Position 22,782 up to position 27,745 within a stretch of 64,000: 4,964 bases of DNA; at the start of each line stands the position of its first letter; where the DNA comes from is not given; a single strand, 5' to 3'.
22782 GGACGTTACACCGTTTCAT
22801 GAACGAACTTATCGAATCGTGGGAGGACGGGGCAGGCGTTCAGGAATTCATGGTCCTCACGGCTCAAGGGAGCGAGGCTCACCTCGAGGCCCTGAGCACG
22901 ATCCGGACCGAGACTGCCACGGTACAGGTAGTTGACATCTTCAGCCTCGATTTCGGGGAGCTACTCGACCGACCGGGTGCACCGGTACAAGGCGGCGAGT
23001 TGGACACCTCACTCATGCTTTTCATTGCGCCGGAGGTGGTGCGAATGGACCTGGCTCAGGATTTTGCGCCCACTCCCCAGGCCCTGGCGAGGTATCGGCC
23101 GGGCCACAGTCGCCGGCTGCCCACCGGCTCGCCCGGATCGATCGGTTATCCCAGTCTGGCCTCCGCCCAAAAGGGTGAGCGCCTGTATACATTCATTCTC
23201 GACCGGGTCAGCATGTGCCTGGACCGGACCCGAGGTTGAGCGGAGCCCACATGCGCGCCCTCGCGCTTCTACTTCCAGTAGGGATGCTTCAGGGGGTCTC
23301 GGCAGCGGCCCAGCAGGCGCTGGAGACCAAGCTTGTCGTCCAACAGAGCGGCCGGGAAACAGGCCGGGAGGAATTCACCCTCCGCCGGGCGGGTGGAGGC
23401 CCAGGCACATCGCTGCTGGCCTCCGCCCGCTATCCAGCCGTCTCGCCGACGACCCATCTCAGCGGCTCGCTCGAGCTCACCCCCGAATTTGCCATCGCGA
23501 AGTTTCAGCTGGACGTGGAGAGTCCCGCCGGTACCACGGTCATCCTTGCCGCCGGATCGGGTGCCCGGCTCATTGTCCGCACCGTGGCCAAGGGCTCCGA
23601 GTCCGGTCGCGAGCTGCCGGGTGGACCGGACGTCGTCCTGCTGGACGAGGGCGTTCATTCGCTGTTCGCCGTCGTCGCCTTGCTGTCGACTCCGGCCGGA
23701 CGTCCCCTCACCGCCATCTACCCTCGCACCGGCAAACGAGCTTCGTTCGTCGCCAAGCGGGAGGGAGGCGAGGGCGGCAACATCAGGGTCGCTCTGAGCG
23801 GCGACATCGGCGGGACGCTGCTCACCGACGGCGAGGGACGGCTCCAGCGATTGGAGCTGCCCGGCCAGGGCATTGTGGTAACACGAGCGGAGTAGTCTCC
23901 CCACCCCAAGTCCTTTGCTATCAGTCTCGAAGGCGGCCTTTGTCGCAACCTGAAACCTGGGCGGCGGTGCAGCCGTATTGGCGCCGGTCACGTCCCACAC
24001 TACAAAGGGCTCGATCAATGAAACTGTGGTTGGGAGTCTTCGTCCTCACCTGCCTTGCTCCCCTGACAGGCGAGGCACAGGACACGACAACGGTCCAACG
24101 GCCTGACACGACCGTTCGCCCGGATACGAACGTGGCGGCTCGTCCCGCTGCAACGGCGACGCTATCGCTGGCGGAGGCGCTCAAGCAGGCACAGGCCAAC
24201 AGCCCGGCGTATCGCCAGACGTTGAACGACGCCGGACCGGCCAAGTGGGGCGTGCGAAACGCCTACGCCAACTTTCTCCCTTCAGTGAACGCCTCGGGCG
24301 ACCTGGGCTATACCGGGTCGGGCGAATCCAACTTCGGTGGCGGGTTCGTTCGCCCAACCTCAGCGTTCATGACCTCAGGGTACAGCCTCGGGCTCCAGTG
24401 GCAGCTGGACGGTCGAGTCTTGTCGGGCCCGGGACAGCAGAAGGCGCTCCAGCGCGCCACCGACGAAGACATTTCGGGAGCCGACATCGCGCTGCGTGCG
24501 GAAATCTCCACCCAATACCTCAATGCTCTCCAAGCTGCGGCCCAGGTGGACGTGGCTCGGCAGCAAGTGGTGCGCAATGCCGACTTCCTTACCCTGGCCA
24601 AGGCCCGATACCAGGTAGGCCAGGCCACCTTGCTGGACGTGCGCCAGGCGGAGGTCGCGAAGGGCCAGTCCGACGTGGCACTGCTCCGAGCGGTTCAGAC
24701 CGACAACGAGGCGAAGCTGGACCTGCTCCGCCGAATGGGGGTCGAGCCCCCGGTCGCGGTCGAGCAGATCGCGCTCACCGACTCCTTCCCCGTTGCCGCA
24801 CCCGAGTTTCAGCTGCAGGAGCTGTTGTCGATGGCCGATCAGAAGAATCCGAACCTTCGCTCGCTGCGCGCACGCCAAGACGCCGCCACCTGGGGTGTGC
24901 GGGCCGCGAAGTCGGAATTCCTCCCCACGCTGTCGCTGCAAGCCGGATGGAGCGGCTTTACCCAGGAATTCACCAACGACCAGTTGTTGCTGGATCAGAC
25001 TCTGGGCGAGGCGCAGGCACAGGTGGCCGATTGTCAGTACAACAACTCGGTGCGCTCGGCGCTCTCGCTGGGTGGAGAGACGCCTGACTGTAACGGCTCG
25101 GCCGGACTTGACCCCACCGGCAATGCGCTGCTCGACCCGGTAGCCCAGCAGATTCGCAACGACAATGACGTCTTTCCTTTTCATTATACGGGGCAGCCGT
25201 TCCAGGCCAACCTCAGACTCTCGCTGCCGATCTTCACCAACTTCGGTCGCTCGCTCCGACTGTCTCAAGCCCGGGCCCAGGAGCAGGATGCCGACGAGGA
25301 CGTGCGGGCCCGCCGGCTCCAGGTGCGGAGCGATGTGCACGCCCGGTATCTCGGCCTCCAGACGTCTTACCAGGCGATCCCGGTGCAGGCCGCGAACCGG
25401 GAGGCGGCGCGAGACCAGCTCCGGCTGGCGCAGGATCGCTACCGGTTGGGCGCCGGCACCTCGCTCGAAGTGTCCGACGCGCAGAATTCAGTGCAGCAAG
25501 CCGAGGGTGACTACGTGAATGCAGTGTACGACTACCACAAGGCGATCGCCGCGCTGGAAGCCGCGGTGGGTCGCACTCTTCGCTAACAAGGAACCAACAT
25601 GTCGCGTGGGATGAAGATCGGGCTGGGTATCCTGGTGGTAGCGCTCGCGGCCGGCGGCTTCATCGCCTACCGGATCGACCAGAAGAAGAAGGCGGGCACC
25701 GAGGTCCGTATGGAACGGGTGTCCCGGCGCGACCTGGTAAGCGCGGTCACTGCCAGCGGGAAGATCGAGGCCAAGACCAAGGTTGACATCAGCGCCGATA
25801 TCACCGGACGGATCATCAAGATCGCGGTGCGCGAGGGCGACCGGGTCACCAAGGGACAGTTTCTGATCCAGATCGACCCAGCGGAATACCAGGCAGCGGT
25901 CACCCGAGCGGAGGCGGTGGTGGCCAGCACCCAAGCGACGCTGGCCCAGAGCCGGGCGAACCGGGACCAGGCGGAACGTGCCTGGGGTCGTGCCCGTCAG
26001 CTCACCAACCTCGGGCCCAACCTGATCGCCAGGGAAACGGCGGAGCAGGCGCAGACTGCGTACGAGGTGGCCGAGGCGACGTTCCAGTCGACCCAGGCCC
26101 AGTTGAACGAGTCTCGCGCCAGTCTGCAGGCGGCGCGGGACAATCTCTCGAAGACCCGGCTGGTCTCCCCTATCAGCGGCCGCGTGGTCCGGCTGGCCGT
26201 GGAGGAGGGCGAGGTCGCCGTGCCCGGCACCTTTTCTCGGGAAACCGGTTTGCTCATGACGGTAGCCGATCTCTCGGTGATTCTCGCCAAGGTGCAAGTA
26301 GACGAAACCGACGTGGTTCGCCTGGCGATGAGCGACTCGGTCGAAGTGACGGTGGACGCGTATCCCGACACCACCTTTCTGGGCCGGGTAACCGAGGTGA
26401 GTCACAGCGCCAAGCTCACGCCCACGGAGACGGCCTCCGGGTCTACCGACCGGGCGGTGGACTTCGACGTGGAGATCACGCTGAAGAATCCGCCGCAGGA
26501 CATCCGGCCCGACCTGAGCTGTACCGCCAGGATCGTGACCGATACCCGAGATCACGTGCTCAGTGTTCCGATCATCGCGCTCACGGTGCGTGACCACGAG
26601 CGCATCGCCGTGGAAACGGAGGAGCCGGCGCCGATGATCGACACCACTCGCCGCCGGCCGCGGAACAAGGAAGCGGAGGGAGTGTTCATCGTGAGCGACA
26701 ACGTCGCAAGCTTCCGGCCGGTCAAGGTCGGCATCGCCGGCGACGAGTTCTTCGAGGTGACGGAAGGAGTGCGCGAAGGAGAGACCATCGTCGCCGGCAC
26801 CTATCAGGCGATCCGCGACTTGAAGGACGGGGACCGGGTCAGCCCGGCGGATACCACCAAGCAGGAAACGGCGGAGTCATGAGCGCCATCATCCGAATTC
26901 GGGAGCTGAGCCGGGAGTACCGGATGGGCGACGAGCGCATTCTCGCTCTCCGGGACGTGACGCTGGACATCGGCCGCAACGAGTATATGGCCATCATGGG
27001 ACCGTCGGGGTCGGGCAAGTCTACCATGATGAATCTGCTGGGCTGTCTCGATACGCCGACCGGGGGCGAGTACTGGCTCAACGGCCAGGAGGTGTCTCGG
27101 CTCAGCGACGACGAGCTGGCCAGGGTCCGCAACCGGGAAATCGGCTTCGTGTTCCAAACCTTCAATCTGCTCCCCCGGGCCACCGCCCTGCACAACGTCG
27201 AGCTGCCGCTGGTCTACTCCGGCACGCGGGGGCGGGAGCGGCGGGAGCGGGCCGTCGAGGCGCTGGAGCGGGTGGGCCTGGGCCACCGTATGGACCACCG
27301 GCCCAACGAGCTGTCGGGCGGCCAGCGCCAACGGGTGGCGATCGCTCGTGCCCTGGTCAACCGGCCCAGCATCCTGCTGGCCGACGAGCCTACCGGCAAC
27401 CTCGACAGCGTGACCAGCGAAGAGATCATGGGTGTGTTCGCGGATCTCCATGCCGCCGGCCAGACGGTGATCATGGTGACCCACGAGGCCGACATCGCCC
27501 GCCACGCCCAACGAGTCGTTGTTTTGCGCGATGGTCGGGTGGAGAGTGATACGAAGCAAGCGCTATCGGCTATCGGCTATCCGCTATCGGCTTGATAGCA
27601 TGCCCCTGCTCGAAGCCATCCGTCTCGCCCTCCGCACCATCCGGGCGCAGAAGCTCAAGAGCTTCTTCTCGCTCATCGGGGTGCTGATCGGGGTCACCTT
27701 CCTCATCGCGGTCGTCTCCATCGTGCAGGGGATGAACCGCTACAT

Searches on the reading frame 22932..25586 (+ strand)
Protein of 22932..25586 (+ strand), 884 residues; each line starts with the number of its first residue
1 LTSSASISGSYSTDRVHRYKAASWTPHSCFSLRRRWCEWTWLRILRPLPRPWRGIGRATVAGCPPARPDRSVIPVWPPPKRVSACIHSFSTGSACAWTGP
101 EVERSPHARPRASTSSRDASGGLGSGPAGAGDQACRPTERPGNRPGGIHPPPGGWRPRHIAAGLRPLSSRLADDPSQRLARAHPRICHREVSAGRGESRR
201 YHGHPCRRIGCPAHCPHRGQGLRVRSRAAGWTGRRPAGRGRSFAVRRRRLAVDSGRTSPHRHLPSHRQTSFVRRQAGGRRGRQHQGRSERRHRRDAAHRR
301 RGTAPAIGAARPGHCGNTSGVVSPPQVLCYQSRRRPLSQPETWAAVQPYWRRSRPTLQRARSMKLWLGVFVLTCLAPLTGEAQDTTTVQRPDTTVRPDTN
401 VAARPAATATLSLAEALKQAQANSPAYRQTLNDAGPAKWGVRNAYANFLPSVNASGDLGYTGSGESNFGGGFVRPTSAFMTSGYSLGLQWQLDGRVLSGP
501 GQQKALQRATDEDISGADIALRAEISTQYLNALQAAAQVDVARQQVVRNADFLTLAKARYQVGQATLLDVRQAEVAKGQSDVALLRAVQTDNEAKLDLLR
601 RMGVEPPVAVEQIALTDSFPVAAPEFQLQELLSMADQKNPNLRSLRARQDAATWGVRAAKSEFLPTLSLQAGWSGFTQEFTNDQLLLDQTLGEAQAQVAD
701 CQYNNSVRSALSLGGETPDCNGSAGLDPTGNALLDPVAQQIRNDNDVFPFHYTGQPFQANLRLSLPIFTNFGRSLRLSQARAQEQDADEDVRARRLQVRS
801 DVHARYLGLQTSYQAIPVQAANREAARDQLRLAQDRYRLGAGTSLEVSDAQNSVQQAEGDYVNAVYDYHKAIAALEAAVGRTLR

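Call 85: search_protein_families(library=pfam, proteins=[window:22932-25586:+], max_evalue=0.00001)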
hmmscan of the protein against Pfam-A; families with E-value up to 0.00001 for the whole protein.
window:22932-25586:+ (884 aa): 1 family
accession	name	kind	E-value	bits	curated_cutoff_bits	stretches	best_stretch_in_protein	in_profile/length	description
PF02321.23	OEP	-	1.2e-54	185.5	22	2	628-880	1-187/187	Outer membrane efflux protein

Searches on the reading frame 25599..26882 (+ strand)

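Call 85: search_protein_families(library=pfam, proteins=[window:25599-26882:+], max_evalue=0.00001)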
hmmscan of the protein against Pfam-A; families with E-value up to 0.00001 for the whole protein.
window:25599-26882:+ (427 aa): 3 families
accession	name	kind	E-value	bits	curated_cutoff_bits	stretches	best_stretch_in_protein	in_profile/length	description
PF16576.10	HlyD_D23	-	4.3e-16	59.3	30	1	48-270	4-187/214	Barrel-sandwich domain of CusB or HlyD membrane-fusion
PF13437.12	HlyD_3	-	8e-13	49.5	22.2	1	188-303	2-104/106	HlyD family secretion protein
PF13533.13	Biotin_lipoyl_2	-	9.6e-09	35.3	29.8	0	64-93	3-32/32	Biotin-lipoyl like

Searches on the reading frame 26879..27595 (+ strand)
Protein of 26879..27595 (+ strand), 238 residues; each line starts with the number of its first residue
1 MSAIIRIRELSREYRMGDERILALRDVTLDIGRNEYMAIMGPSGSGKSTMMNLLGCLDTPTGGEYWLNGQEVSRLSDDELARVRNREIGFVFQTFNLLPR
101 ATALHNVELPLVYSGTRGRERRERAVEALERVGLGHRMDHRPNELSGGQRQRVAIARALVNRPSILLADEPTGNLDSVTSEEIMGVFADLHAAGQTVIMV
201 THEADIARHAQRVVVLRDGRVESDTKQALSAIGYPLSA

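Call 27: search_protein_families(library=pfam, proteins=[window:26879-27595:+])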
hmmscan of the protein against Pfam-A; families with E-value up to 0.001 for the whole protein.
window:26879-27595:+ (238 aa): 4 families
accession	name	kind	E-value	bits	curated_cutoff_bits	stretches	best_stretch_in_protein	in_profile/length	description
PF00005.33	ABC_tran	-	3.8e-35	121.9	25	1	24-172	1-136/137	ABC transporter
PF02463.25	SMC_N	-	5.9e-06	26.3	40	1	35-216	25-211/220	RecF/RecN/SMC N terminal domain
PF13304.12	AAA_21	-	0.00025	21.6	27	0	141-203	234-299/304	AAA domain, putative AbiEii toxin, Type IV TA system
PF13555.12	AAA_29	-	0.00043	20.4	27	1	27-51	15-39/61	P-loop containing region of AAA domain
